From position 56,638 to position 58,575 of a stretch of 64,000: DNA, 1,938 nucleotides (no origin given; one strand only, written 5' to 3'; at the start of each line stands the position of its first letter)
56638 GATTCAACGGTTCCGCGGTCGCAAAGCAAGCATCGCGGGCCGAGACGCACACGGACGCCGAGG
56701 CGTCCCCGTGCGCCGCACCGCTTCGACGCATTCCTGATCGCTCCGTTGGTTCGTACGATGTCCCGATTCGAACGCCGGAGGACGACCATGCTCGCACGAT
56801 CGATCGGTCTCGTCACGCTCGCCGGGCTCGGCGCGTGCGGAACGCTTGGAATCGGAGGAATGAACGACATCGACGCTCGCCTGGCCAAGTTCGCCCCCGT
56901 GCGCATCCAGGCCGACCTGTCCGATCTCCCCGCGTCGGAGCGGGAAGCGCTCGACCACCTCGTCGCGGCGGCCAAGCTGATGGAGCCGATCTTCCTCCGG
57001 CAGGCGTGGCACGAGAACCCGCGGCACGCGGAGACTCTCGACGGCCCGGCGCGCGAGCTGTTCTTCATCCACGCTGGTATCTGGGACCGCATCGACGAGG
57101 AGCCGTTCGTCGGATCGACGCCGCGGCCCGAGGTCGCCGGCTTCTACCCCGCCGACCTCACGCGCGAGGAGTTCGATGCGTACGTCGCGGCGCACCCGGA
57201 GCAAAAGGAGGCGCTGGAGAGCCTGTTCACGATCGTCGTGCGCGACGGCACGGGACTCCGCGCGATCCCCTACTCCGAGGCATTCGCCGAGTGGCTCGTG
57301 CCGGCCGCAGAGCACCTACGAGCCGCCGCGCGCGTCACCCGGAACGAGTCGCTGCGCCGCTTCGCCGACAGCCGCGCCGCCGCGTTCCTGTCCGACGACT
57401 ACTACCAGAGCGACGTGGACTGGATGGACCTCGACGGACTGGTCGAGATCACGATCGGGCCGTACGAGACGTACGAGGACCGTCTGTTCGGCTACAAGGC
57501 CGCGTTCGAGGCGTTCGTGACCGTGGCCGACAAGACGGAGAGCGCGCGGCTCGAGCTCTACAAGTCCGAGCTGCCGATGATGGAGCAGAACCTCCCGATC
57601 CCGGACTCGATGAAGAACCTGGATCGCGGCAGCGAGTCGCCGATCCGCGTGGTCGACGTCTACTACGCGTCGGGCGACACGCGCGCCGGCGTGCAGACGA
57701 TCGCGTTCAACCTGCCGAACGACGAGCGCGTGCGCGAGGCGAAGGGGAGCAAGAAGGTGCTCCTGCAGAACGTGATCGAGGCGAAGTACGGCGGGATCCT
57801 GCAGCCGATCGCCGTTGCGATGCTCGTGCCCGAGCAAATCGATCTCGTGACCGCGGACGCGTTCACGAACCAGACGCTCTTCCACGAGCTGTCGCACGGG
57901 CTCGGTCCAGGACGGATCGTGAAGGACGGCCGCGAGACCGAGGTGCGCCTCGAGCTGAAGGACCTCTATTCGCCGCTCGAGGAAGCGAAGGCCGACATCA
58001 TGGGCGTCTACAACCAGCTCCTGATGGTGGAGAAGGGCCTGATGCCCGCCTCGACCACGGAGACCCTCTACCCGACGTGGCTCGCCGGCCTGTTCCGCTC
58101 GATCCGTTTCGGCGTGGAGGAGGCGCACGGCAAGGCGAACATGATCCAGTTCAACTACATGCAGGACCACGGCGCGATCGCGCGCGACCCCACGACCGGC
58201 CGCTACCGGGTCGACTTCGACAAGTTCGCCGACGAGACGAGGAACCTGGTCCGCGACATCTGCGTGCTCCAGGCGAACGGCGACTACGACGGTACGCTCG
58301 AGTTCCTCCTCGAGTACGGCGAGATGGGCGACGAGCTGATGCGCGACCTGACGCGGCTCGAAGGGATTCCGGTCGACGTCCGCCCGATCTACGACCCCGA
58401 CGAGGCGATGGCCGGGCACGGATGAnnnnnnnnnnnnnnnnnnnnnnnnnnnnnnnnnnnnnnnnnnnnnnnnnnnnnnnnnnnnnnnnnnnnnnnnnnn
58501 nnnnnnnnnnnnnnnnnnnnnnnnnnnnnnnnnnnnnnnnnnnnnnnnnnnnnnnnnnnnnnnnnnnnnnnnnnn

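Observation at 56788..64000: Third ECF sigma is stop/start coupled to an M49-like HExxH peptidase and lies near a kinase-WD40 gene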

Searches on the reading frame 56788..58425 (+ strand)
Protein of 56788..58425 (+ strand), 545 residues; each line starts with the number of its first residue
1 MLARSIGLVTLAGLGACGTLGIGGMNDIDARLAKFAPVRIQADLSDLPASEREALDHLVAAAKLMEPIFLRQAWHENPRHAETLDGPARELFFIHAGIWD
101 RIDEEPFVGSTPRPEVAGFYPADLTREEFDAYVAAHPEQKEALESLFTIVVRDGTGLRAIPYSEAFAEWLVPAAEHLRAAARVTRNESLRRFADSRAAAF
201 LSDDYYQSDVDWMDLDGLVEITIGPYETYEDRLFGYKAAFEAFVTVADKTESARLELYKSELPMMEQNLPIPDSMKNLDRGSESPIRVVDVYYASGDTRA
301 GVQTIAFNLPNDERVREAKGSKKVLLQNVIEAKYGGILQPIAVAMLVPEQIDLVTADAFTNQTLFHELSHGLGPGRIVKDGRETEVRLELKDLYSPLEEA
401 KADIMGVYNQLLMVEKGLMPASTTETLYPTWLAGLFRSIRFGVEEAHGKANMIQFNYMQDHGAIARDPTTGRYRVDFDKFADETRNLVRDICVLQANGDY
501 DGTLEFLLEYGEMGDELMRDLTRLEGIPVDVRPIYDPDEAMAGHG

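Call 7: search_protein_families(library=pfam, proteins=[window:56788-58425:+], max_evalue=0.01)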
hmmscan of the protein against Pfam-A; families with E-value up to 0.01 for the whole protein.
window:56788-58425:+ (545 aa): 1 family
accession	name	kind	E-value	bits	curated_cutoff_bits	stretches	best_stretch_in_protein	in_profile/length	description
PF03571.21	Peptidase_M49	-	1e-15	57.6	21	1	165-401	100-332/548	Peptidase family M49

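Call 8: search_protein_families(library=ncbifam, proteins=[window:56788-58425:+], max_evalue=0.01)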
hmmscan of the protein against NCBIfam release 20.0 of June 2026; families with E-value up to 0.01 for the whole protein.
window:56788-58425:+ (545 aa): 0 families

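Call 9: search_solved_structures(query=window:56788-58425:+, max_evalue=0.01, show_alignments=2)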
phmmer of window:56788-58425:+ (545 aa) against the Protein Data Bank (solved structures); distinct sequences matched with E-value up to 0.01: 9.
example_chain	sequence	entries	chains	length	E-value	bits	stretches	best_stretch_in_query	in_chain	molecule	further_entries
6eom_A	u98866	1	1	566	7.1e-163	546.4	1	27-540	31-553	MutT/NUDIX family protein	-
5zum_A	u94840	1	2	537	2.1e-125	422.8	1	32-541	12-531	dipeptidyl-peptidase III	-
5na6_A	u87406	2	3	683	6.3e-12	48.3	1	204-511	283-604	Putative dipeptidyl-peptidase III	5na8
5na7_A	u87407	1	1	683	1.3e-11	47.3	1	204-511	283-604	Putative dipeptidyl-peptidase III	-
5yfb_A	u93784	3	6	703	2.9e-11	46.1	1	166-397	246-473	Dipeptidyl peptidase 3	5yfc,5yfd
3fvy_A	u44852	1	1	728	5.3e-08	35.3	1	187-376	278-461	Dipeptidyl-peptidase 3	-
5e2q_A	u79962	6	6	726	1.7e-07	33.7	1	187-368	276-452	Dipeptidyl peptidase 3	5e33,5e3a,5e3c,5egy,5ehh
3t6b_A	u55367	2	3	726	2.2e-07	33.3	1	187-368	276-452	Dipeptidyl peptidase 3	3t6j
7oup_A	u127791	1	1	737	2.2e-07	33.3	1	187-368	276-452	Dipeptidyl peptidase 3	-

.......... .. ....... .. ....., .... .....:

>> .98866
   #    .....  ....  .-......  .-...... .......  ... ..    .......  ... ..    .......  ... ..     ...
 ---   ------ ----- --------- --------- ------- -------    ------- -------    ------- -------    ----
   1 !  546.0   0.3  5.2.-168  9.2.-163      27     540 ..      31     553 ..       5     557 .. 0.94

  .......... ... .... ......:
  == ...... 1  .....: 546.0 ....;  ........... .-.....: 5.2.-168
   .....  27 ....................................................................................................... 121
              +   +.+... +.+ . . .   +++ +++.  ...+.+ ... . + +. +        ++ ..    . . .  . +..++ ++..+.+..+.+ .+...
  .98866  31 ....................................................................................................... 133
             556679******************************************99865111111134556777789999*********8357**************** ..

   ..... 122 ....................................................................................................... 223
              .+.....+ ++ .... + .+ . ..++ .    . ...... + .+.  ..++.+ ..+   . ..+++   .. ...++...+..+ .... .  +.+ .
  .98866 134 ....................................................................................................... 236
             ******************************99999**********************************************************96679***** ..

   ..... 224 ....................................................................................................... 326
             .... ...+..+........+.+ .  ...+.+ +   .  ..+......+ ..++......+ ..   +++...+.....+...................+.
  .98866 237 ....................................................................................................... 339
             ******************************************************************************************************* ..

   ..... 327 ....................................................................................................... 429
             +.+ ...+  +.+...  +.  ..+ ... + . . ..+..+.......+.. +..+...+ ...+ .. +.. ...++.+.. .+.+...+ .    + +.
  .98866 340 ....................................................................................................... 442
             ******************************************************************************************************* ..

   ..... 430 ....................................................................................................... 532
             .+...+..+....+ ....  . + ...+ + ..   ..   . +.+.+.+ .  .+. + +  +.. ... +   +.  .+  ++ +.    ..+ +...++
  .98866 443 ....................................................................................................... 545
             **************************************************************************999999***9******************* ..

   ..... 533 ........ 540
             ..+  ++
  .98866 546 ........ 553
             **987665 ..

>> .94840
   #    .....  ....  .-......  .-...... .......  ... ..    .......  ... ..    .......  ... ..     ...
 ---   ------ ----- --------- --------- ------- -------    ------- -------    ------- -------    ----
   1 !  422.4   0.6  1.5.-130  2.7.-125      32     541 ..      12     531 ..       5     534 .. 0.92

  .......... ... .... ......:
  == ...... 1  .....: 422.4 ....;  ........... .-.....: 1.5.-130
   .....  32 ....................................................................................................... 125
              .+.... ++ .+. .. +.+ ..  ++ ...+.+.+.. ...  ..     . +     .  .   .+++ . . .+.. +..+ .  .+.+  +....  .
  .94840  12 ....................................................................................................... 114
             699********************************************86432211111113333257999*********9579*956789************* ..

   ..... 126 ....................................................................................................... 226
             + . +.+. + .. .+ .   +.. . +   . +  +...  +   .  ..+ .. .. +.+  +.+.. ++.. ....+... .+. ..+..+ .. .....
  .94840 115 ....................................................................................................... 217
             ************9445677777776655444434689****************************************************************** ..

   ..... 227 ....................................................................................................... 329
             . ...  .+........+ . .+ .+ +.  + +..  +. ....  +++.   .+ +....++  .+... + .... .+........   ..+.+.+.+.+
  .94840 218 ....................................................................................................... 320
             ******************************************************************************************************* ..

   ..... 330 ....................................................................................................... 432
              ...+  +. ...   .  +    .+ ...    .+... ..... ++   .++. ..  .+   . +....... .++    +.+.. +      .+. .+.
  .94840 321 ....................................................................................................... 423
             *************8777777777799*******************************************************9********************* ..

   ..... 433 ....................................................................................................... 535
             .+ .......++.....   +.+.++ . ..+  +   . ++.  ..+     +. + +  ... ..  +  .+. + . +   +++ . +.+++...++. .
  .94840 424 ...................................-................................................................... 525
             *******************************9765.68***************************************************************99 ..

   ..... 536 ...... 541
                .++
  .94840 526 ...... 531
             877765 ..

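Call 13: find_related_loci(query=window:56788-58425:+, collection=genome_contigs, flank=6000)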
Query window:56788-58425:+ (545 aa) in genome_contigs; peptide patterns used: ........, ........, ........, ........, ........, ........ (x = any residue, [..] = any of these).
219 stretches matched a pattern; 178 encode a relative of the query (tblastn E <= 1e-3); the best 80 are kept; 80 distinct loci.
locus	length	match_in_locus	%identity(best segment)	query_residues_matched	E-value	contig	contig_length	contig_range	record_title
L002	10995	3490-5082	70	9-538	0e+0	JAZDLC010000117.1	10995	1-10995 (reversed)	MAG: Planctomycetota bacterium isolate MEGAHIT-group-0.567 k141_2347094, whole genome shotgun sequence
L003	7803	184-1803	70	4-538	0e+0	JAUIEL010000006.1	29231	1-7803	MAG: bacterium isolate 8_bin.3 NODE_1734_length_29231_cov_0.943994, whole genome shotgun sequence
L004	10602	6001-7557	60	34-543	0e+0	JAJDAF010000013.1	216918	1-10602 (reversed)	MAG: candidate division KSB1 bacterium isolate OFTM356 OFTM356_12, whole genome shotgun sequence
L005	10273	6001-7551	59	26-535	0e+0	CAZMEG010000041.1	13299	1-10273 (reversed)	MAG TPA_asm: uncultured Cytophagia bacterium isolate SRP162660_co1_270 genome assembly, contig: NODE_3063_length_13299_c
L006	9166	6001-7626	57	8-535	0e+0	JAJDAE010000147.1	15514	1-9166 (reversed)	MAG: candidate division KSB1 bacterium isolate OFTM177 OFTM177_146, whole genome shotgun sequence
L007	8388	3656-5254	58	17-535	0e+0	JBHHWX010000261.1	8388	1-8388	MAG: bacterium isolate D_3_bin.27 NODE_4363_length_8388_cov_8.918637, whole genome shotgun sequence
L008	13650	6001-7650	57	2-535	0e+0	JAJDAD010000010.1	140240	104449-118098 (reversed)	MAG: candidate division KSB1 bacterium isolate OFTM153 OFTM153_9, whole genome shotgun sequence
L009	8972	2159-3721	58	32-543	0e+0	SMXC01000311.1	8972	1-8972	MAG: Caldithrix sp. isolate N075bin58 k141_1613939, whole genome shotgun sequence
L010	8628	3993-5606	56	16-542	0e+0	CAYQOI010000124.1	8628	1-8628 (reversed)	MAG TPA_asm: uncultured Cytophagia bacterium isolate SRP162660_co2_222 genome assembly, contig: NODE_5161_length_8628_co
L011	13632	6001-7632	55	9-543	0e+0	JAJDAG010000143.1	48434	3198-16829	MAG: candidate division KSB1 bacterium isolate OFTM72 OFTM72_142, whole genome shotgun sequence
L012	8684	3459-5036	57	26-542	0e+0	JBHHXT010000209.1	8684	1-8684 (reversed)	MAG: bacterium isolate D_1_bin.22 NODE_4047_length_8684_cov_20.788040, whole genome shotgun sequence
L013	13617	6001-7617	57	8-535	0e+0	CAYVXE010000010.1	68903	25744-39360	MAG TPA_asm: uncultured Calditrichaceae bacterium isolate binchicken_co253_176 genome assembly, contig: NODE_116_length_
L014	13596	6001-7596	50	28-535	9e-160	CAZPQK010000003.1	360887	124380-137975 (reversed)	MAG TPA_asm: uncultured bacterium isolate SRP334346_co1_198 genome assembly, contig: NODE_23_length_360887_cov_9.313254,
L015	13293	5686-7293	49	26-536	5e-157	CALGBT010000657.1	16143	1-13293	MAG TPA_asm: uncultured proteobacterium isolate ERR2206791_bin.31_CONCOCT_v1.1_MAG genome assembly, contig: ERZ890953.89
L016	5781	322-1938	48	26-535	5e-157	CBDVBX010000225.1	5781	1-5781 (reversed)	MAG TPA_asm: uncultured bacterium isolate SRR22302364_binner13_Refined_39 genome assembly, contig: ERZ25073603.10583, wh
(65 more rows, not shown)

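Call 34: search_protein_families(library=pfam, proteins=[L003:1812-2366:+, L003:2569-3996:-, L003:2613-4322:+, L003:4729-7707:-, L002:5279-6388:+, L002:6385-7500:+, L002:7243-8235:-, L002:8265-9887:+], max_evalue=0.001)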
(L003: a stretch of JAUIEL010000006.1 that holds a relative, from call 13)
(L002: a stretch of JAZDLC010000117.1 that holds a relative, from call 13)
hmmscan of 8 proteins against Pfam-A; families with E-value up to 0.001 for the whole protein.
L003:1812-2366:+ (184 aa): 2 families
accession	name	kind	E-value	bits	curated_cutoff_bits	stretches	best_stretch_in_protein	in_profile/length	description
PF04542.20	Sigma70_r2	-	2.4e-08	34.1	24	1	20-80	9-67/71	Sigma-70 region 2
PF08281.18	Sigma70_r4_2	-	7.1e-06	26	25.7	1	128-178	4-54/54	Sigma-70, region 4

L003:2569-3996:- (475 aa): 0 families

L003:2613-4322:+ (569 aa): 0 families

L003:4729-7707:- (992 aa): 3 families
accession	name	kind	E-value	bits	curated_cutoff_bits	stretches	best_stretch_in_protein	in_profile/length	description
PF09586.16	YfhO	-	1.1e-05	24.5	28.5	1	922-970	787-835/835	Bacterial membrane protein YfhO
PF25778.1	DUF7948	-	0.0002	21.9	27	1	306-418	53-168/214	Domain of unknown function (DUF7948)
PF07494.17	Reg_prop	-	0.00042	20.6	20.4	0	669-685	6-22/24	Two component regulator propeller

L002:5279-6388:+ (369 aa): 2 families
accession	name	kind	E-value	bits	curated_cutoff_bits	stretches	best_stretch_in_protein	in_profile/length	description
PF19288.4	CofH_C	-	7.9e-29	100.5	27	1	244-356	3-119/125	CofH/MqnC C-terminal region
PF04055.27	Radical_SAM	-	3.9e-22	79.6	29.5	1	61-234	1-165/166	Radical SAM superfamily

L002:6385-7500:+ (371 aa): 2 families
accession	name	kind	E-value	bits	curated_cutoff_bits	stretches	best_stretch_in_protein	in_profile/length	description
PF19288.4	CofH_C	-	6.8e-20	71.6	27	1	251-364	3-118/125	CofH/MqnC C-terminal region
PF04055.27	Radical_SAM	-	1.4e-18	68.1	29.5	1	68-241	1-165/166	Radical SAM superfamily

L002:7243-8235:- (330 aa): 0 families

L002:8265-9887:+ (540 aa): 3 families
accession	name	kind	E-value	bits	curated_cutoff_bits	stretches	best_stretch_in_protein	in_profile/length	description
PF09239.17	Topo-VIb_trans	-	2.5e-60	203.3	24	1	333-497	1-159/159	Topoisomerase VI B subunit, transducer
PF02518.31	HATPase_c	-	2.3e-11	44.6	26.4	1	55-176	4-94/111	Histidine kinase-, DNA gyrase B-, and HSP90-like ATPase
PF13589.12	HATPase_c_3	-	4e-09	37.1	25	1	59-171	5-106/137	Histidine kinase-, DNA gyrase B-, and HSP90-like ATPase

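Call 35: find_related_loci(query=window:56788-58425:+, collection=metagenome_contigs, flank=9000)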
Query window:56788-58425:+ (545 aa) in metagenome_contigs; peptide patterns used: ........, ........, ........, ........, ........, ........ (x = any residue, [..] = any of these).
241 stretches matched a pattern; 130 encode a relative of the query (tblastn E <= 1e-3); the best 80 are kept; 80 distinct loci.
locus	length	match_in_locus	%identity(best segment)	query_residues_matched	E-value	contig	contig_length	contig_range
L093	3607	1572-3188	65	4-538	0e+0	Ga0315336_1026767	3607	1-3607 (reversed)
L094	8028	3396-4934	60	32-535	0e+0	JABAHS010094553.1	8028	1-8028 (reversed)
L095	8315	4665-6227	59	32-543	0e+0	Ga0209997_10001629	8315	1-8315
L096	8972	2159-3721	58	32-543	0e+0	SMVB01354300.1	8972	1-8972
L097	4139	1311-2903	57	20-535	0e+0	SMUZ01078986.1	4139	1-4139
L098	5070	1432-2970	57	32-535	0e+0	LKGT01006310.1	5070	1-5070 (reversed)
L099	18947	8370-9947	57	27-543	0e+0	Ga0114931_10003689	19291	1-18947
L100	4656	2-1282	60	117-543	7e-176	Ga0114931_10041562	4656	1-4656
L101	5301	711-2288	51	17-535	8e-160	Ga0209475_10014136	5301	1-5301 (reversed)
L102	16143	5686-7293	49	26-536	5e-157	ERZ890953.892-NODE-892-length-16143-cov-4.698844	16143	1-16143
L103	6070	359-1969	48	25-536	1e-157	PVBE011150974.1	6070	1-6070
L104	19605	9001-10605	49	26-536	4e-152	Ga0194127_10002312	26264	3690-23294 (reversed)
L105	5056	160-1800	48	24-543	9e-155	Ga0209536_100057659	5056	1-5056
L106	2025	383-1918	50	30-535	3e-163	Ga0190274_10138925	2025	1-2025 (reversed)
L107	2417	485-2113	47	28-535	2e-161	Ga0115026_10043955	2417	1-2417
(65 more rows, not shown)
